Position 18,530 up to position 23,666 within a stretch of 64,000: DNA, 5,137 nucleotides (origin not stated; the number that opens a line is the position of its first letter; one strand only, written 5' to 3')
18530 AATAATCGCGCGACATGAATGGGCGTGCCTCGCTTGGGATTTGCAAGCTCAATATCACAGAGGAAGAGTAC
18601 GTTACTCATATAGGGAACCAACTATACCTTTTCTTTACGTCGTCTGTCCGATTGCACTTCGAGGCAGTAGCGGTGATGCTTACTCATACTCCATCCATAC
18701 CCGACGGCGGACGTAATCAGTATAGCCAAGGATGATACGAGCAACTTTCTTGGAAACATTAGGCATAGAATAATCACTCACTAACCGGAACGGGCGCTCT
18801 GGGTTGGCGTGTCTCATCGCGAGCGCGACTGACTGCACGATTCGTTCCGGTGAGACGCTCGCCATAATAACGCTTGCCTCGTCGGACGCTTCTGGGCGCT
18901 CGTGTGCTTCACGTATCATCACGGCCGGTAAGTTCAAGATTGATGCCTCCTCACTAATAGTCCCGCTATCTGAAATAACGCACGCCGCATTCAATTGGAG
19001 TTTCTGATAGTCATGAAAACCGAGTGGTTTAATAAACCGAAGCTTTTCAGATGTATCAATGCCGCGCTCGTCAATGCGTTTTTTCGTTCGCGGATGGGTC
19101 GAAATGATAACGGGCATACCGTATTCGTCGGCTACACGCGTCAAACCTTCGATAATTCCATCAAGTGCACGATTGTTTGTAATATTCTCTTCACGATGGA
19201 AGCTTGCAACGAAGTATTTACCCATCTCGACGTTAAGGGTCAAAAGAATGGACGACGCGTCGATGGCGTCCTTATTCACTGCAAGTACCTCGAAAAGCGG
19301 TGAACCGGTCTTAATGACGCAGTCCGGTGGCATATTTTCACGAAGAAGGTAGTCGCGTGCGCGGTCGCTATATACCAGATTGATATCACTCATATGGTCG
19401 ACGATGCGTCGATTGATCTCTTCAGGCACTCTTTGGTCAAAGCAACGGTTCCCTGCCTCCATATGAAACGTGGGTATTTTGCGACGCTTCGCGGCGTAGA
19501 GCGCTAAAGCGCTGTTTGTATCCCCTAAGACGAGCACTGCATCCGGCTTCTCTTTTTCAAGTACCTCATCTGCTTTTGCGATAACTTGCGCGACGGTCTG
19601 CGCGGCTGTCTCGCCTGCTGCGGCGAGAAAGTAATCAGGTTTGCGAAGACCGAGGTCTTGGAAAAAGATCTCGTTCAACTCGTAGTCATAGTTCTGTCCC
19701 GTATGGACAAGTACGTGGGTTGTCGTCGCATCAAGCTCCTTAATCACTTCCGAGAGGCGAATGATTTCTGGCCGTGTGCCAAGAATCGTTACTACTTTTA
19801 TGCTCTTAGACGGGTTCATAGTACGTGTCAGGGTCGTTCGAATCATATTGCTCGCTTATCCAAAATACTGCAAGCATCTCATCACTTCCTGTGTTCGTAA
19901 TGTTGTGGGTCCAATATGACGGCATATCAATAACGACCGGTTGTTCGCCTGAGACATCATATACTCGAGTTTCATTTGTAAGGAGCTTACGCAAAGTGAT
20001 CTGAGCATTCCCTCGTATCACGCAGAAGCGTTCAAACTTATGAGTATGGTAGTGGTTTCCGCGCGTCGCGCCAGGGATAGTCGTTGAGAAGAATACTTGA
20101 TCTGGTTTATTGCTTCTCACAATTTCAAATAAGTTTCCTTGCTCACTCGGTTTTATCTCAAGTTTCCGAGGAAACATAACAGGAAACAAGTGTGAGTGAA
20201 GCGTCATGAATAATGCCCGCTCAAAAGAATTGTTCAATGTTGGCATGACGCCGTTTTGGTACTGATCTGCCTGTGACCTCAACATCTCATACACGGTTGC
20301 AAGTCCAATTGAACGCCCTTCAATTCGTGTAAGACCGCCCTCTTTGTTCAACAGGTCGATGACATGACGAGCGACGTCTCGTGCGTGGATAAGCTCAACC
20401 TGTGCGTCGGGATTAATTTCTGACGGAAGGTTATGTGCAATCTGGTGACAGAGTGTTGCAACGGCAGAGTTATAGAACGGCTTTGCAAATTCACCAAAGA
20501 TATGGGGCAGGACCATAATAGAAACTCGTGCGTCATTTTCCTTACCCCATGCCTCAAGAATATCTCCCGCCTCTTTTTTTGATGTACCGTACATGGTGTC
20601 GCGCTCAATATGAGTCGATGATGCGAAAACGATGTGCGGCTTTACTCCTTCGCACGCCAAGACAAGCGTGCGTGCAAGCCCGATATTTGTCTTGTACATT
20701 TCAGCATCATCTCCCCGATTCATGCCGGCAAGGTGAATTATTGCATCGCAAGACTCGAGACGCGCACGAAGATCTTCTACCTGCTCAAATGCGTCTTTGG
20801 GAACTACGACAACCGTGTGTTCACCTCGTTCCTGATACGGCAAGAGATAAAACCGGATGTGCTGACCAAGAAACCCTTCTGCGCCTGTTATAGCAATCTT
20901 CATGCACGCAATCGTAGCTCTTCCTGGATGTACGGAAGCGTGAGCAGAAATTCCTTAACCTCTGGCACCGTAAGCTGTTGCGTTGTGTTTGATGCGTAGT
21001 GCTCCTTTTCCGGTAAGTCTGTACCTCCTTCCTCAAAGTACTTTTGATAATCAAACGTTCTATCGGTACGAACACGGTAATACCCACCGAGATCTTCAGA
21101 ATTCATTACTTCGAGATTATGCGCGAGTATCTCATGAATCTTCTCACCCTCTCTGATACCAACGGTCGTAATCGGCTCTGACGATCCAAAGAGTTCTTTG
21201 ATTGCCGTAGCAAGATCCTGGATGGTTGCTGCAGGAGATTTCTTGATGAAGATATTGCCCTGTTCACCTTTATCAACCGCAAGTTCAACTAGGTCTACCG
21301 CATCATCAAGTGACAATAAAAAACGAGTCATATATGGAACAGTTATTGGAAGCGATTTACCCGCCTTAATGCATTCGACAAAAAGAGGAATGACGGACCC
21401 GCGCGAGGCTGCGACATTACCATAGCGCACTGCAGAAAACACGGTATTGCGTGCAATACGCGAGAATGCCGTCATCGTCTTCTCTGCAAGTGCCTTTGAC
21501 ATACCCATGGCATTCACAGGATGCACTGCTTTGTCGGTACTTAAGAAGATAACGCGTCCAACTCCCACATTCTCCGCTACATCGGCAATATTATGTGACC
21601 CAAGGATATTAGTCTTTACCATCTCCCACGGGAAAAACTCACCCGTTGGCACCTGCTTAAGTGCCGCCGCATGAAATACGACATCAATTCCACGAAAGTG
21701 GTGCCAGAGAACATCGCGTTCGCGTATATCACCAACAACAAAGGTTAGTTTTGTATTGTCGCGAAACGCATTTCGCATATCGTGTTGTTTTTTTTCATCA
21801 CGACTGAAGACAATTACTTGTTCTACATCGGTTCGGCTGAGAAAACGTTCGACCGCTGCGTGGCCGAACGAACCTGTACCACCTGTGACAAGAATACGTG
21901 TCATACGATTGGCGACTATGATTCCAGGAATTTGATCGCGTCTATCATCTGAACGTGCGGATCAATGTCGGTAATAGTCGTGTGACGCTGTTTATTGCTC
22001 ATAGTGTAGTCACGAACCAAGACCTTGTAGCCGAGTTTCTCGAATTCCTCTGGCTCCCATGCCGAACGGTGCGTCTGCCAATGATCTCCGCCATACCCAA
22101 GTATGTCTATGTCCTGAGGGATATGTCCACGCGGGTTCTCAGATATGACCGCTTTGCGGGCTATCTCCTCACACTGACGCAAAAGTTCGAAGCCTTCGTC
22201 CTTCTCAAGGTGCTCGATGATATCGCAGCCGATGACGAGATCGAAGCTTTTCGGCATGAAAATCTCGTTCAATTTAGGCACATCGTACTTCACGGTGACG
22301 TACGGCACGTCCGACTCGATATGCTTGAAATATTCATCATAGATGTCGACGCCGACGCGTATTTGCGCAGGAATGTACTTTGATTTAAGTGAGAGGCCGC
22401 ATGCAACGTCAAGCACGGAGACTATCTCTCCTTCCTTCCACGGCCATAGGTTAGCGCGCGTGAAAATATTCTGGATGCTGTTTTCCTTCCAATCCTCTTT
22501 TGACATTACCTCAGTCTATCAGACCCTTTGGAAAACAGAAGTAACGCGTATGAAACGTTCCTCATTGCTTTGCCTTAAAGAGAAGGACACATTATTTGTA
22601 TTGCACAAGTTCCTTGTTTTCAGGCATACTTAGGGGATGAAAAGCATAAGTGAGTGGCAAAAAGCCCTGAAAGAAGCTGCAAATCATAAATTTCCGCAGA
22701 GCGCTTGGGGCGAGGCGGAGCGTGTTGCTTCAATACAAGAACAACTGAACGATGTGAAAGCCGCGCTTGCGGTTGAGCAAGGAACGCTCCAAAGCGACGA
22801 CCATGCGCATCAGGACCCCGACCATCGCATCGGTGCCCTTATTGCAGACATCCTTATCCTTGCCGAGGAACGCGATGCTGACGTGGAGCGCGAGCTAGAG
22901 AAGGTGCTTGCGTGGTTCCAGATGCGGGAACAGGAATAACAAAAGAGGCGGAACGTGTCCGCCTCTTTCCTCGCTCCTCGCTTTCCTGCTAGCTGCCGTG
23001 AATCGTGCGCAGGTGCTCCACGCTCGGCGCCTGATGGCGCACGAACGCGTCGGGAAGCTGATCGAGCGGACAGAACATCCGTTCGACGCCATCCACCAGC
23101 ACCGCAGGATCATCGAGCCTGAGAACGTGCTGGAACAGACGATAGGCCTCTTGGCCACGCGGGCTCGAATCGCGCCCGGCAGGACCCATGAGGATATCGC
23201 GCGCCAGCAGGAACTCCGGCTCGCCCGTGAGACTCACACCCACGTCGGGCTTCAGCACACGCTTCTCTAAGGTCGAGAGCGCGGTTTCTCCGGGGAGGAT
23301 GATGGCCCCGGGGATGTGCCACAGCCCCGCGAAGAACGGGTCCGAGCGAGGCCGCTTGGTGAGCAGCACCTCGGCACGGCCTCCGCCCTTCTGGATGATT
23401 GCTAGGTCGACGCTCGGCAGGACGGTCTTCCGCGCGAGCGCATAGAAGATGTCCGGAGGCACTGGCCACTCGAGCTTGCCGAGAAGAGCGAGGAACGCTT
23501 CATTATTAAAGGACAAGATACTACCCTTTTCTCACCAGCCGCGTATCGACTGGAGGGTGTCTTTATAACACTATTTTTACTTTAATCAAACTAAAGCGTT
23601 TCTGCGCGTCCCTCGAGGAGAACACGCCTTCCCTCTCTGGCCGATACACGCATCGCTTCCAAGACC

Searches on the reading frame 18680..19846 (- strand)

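Call 17: search_protein_families(library=pfam, proteins=[window:18680-19846:-], max_evalue=0.001)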
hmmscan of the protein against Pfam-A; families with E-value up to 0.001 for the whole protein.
window:18680-19846:- (388 aa): 2 families
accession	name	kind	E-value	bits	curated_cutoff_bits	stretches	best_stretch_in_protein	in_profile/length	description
PF02350.25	Epimerase_2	-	5.7e-91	305.4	30.6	1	39-372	4-346/347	UDP-N-acetylglucosamine 2-epimerase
PF03033.26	Glyco_transf_28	-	5.6e-06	26.9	26.2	1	19-131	3-119/139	Glycosyltransferase family 28 N-terminal domain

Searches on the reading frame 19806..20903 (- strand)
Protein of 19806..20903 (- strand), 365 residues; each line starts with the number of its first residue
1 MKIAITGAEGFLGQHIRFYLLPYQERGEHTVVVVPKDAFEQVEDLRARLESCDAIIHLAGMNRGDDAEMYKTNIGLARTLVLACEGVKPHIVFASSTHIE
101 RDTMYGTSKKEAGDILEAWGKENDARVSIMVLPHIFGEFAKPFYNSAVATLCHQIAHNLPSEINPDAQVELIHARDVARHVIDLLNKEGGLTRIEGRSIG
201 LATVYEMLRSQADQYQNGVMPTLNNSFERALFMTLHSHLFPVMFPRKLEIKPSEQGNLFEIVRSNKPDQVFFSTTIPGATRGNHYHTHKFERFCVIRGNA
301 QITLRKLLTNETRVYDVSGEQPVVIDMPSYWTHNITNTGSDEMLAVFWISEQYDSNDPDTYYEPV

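Call 17: search_protein_families(library=pfam, proteins=[window:19806-20903:-], max_evalue=0.001)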
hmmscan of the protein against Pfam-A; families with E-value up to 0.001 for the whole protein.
window:19806-20903:- (365 aa): 4 families
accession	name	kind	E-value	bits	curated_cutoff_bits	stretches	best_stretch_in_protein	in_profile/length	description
PF14667.12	Polysacc_synt_C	-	2.4e-42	144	28.7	1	254-361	4-111/111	Polysaccharide biosynthesis C-terminal domain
PF01370.27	Epimerase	-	1.7e-15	57.6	20.9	1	3-187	1-227/240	NAD dependent epimerase/dehydratase family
PF07993.18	NAD_binding_4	-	0.00015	21.5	20.1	0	5-38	1-35/258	Male sterility protein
PF04321.23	RmlD_sub_bind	-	0.00068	19.2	27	0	1-97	1-102/287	RmlD substrate binding domain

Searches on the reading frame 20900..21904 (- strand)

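Call 17: search_protein_families(library=pfam, proteins=[window:20900-21904:-], max_evalue=0.001)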
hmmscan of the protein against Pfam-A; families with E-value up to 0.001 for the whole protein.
window:20900-21904:- (334 aa): 11 families
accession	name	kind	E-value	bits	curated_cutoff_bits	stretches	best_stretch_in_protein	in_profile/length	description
PF02719.21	Polysacc_synt_2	-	1.5e-90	303.8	20.2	1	4-279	1-292/293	Polysaccharide biosynthesis protein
PF01370.27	Epimerase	-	4e-24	85.8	20.9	1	4-218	1-236/240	NAD dependent epimerase/dehydratase family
PF01073.25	3Beta_HSD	-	5.6e-15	55.5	22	1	5-129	1-122/280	3-beta hydroxysteroid dehydrogenase/isomerase family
PF08485.16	Polysacc_syn_2C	-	2e-13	50.3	25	1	282-327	3-48/48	Polysaccharide biosynthesis protein C-terminal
PF16363.11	GDP_Man_Dehyd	-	2.2e-13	50.8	27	1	5-232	1-259/332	GDP-mannose 4,6 dehydratase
PF13460.12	NAD_binding_10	-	1e-11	45.5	27.2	1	8-131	1-106/184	NAD(P)H-binding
PF05368.20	NmrA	-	1.2e-08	35.3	27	1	3-195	4-184/298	NmrA-like family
PF07993.18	NAD_binding_4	-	7e-08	32.4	20.1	1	6-141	1-154/258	Male sterility protein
PF04321.23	RmlD_sub_bind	-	4.6e-07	29.6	27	1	3-125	2-103/287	RmlD substrate binding domain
PF08659.16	KR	-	0.00039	20.8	22.6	1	4-71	3-73/180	KR domain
PF00106.31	adh_short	-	0.00051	20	26.6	0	4-126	3-139/195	short chain dehydrogenase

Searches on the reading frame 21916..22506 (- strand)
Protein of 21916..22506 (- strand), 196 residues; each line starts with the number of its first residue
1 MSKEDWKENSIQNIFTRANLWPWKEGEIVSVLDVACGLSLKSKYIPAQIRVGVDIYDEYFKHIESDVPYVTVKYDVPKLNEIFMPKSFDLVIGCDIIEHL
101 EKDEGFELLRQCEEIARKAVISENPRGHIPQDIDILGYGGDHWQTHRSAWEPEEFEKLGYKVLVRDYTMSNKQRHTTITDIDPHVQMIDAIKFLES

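Call 17: search_protein_families(library=pfam, proteins=[window:21916-22506:-], max_evalue=0.001)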
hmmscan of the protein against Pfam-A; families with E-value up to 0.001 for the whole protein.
window:21916-22506:- (196 aa): 3 families
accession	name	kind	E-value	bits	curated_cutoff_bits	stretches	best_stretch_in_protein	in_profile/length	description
PF13649.12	Methyltransf_25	-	0.00014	22.9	27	1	31-116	1-93/97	Methyltransferase domain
PF08241.18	Methyltransf_11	-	0.00068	20.7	21.2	0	32-115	1-86/95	Methyltransferase domain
PF08242.18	Methyltransf_12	-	0.00072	20.7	30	0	32-114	1-90/98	Methyltransferase domain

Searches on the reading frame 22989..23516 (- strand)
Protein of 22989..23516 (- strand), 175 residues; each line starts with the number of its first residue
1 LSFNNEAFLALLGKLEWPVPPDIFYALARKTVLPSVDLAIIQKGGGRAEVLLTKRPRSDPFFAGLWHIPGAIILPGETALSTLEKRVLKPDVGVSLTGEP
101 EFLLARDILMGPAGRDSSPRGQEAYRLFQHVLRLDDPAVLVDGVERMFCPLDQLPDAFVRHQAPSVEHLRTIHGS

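Call 3: search_protein_families(library=pfam, proteins=[window:22989-23516:-], max_evalue=0.01)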
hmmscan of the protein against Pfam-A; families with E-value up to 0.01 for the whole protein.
window:22989-23516:- (175 aa): 2 families
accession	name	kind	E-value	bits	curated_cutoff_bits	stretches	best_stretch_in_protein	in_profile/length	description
PF00293.34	NUDIX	-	3.5e-05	24.3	21.1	1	36-167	6-132/134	NUDIX domain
PF14815.12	NUDIX_4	-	0.0064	16.7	35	1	40-84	4-45/113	NUDIX domain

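Call 4: search_protein_families(library=ncbifam, proteins=[window:22989-23516:-], max_evalue=0.01)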
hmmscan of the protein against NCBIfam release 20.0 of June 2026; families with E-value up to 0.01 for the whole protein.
window:22989-23516:- (175 aa): 2 families
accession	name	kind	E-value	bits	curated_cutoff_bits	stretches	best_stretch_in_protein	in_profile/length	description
NF006530.0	PRK08999.1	equivalog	0.00021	20.5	245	1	36-97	8-65/315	Nudix family hydrolase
TIGR00586.1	mutt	equivalog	0.0022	18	97.9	1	39-95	10-62/129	8-oxo-dGTP diphosphatase MutT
